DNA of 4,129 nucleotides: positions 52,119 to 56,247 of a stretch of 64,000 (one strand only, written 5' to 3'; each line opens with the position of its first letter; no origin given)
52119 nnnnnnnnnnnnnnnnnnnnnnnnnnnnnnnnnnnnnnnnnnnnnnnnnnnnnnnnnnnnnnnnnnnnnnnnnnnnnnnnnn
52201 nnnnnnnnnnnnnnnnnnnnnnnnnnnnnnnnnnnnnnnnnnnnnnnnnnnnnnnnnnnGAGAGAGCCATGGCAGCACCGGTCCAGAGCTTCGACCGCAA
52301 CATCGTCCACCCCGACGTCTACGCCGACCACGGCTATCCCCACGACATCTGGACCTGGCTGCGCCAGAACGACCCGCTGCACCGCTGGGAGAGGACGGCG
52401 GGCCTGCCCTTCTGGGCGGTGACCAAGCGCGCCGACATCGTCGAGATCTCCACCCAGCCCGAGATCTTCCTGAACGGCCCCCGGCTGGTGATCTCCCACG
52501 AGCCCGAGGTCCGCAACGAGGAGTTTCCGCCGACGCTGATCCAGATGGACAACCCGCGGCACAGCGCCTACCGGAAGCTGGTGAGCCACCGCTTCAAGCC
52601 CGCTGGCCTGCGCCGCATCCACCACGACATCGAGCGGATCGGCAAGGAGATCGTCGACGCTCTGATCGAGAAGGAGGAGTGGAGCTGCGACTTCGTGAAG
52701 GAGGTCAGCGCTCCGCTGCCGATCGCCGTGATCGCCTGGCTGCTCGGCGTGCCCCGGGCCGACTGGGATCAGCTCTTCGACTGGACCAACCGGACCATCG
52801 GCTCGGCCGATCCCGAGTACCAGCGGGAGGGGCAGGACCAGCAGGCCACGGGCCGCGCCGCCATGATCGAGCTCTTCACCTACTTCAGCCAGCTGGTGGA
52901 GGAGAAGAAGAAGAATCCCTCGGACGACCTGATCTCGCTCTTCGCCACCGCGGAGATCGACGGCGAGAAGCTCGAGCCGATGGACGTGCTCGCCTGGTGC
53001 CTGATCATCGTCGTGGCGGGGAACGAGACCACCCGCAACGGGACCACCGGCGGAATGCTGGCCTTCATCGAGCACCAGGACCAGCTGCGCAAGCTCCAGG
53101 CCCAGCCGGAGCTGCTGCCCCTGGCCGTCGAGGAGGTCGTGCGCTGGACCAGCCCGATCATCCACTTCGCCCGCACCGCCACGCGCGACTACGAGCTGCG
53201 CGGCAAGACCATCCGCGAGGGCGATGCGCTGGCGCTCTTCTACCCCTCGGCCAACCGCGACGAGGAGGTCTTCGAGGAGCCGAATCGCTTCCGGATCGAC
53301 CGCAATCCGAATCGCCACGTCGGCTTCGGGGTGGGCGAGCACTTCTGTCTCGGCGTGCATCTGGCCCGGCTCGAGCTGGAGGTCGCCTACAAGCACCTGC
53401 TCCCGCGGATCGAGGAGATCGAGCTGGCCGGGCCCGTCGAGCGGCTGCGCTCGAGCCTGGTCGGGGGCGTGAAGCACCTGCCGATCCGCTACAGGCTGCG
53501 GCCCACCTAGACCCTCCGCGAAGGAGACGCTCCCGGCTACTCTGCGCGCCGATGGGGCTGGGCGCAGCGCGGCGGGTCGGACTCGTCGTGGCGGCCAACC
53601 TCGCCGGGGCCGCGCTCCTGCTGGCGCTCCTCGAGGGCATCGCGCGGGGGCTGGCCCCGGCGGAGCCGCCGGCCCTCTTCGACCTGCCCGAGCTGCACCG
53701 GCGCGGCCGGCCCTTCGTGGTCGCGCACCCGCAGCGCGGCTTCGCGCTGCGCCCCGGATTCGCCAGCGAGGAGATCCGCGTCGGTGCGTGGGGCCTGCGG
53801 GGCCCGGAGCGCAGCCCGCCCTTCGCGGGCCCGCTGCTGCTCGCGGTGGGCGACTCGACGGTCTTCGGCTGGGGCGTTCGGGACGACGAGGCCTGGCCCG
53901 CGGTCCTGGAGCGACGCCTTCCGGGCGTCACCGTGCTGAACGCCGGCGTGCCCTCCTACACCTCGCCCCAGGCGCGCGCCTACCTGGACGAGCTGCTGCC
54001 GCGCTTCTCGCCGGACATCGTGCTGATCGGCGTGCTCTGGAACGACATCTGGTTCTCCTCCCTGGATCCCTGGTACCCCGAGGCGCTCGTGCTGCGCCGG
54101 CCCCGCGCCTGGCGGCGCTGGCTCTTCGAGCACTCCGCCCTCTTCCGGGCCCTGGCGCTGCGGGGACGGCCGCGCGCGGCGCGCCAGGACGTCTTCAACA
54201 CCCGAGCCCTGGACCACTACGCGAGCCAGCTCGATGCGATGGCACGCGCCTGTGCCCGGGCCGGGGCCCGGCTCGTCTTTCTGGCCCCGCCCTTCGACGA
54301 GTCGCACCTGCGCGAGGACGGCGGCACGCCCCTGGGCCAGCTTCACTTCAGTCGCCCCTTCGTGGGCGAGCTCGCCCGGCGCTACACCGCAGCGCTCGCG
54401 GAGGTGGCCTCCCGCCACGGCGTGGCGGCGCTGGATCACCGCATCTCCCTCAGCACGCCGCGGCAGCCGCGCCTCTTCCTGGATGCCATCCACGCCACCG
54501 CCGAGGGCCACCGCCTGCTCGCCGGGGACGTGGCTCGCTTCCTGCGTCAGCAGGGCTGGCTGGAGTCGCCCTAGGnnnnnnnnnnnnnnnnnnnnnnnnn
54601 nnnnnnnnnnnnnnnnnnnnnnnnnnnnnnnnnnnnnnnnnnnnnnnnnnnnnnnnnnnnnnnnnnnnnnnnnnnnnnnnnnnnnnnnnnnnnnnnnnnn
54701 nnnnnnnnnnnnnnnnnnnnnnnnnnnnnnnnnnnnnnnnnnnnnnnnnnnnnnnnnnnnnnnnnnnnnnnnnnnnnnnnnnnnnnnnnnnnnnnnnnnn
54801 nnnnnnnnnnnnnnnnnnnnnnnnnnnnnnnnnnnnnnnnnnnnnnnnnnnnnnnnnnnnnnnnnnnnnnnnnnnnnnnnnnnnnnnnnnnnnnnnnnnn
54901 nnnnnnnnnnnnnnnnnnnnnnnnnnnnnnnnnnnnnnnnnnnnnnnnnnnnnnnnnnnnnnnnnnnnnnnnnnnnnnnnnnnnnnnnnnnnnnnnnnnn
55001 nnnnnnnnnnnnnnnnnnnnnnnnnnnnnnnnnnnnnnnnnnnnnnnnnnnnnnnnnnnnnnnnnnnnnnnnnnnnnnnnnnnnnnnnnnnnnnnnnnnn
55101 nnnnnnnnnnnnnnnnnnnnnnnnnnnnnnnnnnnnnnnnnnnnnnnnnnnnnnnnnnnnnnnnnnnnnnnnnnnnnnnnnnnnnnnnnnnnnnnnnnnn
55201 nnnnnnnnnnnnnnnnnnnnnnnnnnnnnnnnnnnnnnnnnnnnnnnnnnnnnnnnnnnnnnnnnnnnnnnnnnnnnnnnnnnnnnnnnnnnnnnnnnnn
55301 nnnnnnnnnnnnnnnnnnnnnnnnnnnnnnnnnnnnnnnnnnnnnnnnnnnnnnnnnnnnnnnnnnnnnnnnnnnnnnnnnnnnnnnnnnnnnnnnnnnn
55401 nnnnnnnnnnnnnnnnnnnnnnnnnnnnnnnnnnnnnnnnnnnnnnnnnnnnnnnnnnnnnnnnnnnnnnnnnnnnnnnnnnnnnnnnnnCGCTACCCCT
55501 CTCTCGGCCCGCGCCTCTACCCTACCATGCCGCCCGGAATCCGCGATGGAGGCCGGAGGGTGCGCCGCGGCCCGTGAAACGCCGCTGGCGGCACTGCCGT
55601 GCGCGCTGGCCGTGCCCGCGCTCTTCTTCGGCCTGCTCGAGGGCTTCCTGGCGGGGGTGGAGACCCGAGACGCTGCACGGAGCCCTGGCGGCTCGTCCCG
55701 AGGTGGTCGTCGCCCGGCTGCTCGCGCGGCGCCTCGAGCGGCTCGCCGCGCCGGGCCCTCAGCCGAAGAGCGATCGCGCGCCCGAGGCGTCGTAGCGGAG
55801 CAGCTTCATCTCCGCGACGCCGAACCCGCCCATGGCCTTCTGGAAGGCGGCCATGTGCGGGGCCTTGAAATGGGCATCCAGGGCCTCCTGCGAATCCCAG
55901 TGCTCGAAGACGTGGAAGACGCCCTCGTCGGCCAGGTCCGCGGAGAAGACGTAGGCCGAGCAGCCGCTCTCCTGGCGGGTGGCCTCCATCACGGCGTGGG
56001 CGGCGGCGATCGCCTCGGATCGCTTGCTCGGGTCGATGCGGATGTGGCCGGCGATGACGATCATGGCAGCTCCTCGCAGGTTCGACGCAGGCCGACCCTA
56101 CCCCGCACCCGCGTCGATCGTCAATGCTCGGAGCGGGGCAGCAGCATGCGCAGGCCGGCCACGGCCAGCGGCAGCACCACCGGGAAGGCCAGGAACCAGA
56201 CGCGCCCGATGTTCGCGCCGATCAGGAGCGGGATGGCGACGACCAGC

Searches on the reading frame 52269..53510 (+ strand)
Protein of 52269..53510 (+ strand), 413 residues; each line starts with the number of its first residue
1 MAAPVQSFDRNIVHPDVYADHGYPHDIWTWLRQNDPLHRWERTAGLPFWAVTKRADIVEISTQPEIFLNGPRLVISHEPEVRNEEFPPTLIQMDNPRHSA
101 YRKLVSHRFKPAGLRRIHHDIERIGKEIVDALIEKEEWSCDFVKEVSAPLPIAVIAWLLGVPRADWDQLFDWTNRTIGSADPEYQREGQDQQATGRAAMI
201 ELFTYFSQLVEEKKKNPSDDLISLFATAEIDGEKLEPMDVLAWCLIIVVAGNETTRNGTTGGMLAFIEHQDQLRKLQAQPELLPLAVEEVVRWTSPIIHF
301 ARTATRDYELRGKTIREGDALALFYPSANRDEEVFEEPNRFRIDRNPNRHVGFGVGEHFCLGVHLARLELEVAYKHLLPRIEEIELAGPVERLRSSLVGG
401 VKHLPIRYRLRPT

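Call 17: search_protein_families(library=pfam, proteins=[window:52269-53510:+], max_evalue=0.001)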
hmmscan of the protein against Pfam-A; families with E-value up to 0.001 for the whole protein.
window:52269-53510:+ (413 aa): 1 family
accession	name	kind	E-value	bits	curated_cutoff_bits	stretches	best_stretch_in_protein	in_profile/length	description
PF00067.27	p450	-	4e-23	82.4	22.8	1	197-379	211-430/462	Cytochrome P450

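Call 42: search_solved_structures(query=window:52269-53510:+, max_evalue=1e-10)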
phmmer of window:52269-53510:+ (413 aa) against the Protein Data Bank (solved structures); distinct sequences matched with E-value up to 1e-10: 400 (the best 60 are shown).
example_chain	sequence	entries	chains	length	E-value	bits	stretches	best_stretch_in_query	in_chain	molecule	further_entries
8vxi_A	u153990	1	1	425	1.3e-116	393.3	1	9-408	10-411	CYP125MRCA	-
8vxg_A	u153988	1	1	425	3.4e-115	388.6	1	11-408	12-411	CYP125MRCA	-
1cpt_A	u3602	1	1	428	4.3e-83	282.9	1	8-408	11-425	CYTOCHROME P450-TERP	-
8euh_A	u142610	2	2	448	5.1e-83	282.6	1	8-408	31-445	Cytochrome P450-terp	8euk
8eul_A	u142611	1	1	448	7e-83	282.2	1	8-408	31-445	Cytochrome P450-terp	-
7qwn_A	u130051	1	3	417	1.7e-81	277.6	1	47-409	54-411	Steroid C26-monooxygenase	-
2xn8_A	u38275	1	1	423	1.7e-81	277.6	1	47-409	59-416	PUTATIVE CYTOCHROME P450 125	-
7r1i_A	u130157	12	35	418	1.7e-81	277.6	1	47-409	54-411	Steroid C26-monooxygenase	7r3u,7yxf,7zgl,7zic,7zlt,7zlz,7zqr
2xc3_A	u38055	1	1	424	1.7e-81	277.6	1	47-409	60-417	PUTATIVE CYTOCHROME P450 125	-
2x5l_A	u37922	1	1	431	1.8e-81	277.5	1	47-409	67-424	PUTATIVE CYTOCHROME P450 125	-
3ivy_A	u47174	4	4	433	1.9e-81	277.4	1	47-409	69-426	Cytochrome P450 CYP125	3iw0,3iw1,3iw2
2x5w_A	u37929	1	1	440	2.1e-81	277.3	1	47-409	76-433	PUTATIVE CYTOCHROME P450 125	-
7qke_A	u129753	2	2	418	1.6e-80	274.4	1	47-409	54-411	Steroid C26-monooxygenase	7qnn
2wm4_A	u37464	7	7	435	8.1e-78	265.5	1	43-408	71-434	PUTATIVE CYTOCHROME P450 124 | Methyl-branched lipid omega-hydroxylase | CYP124 in complex with inhibitor carbethoxyhexyl imidazole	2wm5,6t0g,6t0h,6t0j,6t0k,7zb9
6t0f_A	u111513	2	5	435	1.7e-77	264.4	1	44-408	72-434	Methyl-branched lipid omega-hydroxylase | CYP124 in complex with inhibitor compound 5'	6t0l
8fjo_A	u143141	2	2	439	3.5e-77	263.4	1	37-408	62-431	Cytochrome P450 124A1, Cyp124A1 | Cytochrome P450 124A1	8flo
6cvc_A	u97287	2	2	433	4e-77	263.2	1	37-408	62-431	Cytochrome P450 124A1, Cyp124A1 | Cytochrome P450 124A1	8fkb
8gdi_A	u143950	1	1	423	4.3e-77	263.1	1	37-408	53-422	Cytochrome P450 124A1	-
5dqn_A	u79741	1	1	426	1.1e-75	258.5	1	30-408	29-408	Cytochrome P450 CYP125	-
4apy_A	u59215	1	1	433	1.8e-75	257.8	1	30-408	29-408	P450 HEME-THIOLATE PROTEIN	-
3tkt_A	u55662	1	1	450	7.3e-71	242.6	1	46-409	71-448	Cytochrome P450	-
6bld_A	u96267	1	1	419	1.8e-70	241.3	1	47-405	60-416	Cytochrome P450 268A2 Cyp268A2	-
2yoo_A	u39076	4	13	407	1.3e-69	238.5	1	9-408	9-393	P450 HEME-THIOLATE PROTEIN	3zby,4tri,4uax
4yzr_A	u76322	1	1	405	4.2e-67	230.2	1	12-406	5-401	Polyketide biosynthesis cytochrome P450 PksS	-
5li6_A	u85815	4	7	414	1e-66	228.9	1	15-409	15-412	Putative cytochrome P450 126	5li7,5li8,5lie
7smz_A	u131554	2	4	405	4.9e-66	226.7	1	9-408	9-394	Cytochrome P450 142A3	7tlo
3rwl_A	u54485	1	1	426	7.6e-66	226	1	7-407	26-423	Cytochrome P450 alkane hydroxylase 1 CYP153A7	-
7sh5_A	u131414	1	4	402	3e-65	224.1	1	13-408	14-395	Cytochrome P450 142A3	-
2xkr_A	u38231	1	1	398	1e-64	222.3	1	26-409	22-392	PUTATIVE CYTOCHROME P450 142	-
6hqg_A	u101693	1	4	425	3.9e-64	220.4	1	23-407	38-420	Cytochrome P450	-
7ant_A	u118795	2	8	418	1.3e-63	218.6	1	9-408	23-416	Cytochrome P450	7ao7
8b2p_A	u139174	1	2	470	6.6e-63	216.4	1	29-407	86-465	Cytochrome P450 alkane hydroxylase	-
7y9o_A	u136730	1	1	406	1.5e-62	215.2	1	32-407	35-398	Cytochrome P450 monooxygenase YjiB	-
7y97_A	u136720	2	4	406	5e-62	213.5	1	32-406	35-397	Cytochrome P450 monooxygenase YjiB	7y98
4rm4_A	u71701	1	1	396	2.2e-60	208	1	85-405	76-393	Cytochrome P450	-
5l90_A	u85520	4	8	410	5.8e-60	206.7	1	39-409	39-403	Cytochrome P450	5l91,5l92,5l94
5fyf_A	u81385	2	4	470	4.1e-59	203.8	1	14-407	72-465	CYTOCHROME P450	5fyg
4l0e_A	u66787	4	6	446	1.2e-58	202.3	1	11-409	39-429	P450 monooxygenase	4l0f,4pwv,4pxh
8hgd_B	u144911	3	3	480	1.5e-58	202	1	14-407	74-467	Cytochrome P450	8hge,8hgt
9uy0_A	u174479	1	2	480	1.9e-58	201.7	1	14-407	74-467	Cytochrome P450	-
9kki_A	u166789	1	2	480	2.6e-58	201.2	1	14-407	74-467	Cytochrome P450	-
6hqd_A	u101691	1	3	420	3.8e-58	200.7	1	9-408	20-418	Cytochrome P450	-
9vfd_A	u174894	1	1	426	4e-58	200.6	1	9-408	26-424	Cytochrome P450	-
9ixl_B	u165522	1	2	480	9.3e-58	199.4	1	14-407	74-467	Cytochrome P450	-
5ofq_A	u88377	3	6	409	1.5e-56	195.4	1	22-402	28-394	Cytochrome P450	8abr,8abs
6gk5_A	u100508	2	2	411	7e-55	189.9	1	13-389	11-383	Cytochrome P450 CYP267B1 protein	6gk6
6gmf_A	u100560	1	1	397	1.2e-54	189.2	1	48-388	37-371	Putative cytochrome P450 hydroxylase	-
6hqw_A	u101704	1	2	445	2.1e-54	188.4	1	2-407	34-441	Cytochrome P450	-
8yhn_A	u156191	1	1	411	6.3e-54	186.8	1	90-406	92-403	Cytochrome P450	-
7ayx_A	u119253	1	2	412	2.8e-53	184.6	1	87-387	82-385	Cytochrome P450 113A1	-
8fz8_A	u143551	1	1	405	5.2e-53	183.7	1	16-394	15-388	Cytochrome P450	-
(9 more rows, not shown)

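Call 77: search_solved_structures(query=window:52269-53510:+, max_evalue=1e-100, show_alignments=1)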
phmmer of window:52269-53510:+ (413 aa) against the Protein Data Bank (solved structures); distinct sequences matched with E-value up to 1e-100: 2.
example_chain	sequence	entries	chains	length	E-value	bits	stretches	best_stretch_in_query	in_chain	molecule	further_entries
8vxi_A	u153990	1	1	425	1.3e-116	393.3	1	9-408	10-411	CYP125MRCA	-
8vxg_A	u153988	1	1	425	3.4e-115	388.6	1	11-408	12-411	CYP125MRCA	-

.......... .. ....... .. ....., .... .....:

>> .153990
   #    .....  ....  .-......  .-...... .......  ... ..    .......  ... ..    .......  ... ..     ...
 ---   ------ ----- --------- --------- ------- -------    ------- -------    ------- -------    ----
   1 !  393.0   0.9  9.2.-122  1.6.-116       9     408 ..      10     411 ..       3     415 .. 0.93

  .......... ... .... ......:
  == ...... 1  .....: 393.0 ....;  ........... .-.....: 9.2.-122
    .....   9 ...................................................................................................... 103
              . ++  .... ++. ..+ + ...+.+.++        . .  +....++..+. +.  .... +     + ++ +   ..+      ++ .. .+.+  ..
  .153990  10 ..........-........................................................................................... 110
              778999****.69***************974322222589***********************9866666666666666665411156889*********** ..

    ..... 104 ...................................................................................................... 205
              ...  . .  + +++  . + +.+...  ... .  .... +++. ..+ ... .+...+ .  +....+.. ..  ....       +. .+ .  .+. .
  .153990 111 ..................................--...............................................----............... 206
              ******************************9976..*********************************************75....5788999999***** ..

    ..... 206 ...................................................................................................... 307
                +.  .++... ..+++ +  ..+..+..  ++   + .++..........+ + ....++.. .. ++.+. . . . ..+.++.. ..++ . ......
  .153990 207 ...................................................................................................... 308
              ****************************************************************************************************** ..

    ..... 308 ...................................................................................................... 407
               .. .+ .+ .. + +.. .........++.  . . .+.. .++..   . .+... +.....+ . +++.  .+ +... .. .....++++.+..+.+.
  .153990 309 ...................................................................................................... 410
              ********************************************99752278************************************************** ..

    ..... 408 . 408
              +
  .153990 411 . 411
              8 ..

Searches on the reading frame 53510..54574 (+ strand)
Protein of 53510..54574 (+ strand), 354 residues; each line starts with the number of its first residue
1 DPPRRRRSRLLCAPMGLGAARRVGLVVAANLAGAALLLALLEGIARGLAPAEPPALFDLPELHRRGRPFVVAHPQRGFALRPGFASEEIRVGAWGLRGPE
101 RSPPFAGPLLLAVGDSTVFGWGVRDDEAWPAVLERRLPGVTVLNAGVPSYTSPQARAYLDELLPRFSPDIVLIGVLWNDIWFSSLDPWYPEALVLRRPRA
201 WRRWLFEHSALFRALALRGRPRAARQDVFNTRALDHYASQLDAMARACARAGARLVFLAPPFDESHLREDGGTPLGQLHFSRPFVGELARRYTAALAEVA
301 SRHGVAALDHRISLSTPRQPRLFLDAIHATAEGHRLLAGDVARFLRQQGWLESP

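Call 17: search_protein_families(library=pfam, proteins=[window:53510-54574:+], max_evalue=0.001)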
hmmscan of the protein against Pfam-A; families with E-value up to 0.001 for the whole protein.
window:53510-54574:+ (354 aa): 2 families
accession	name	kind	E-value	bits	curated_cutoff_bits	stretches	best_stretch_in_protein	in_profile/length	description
PF13472.12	Lipase_GDSL_2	-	6e-18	66.4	32.9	1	112-336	1-178/178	GDSL-like Lipase/Acylhydrolase family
PF00657.28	Lipase_GDSL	-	0.00035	21.2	23.6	0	110-338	1-205/208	GDSL-like Lipase/Acylhydrolase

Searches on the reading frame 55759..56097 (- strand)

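Call 17: search_protein_families(library=pfam, proteins=[window:55759-56097:-], max_evalue=0.001)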
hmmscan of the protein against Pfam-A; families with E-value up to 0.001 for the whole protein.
window:55759-56097:- (112 aa): 1 family
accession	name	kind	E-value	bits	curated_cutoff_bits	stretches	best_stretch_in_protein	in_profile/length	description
PF03992.22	ABM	-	7.6e-18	64.9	23.1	1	12-87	1-77/78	Antibiotic biosynthesis monooxygenase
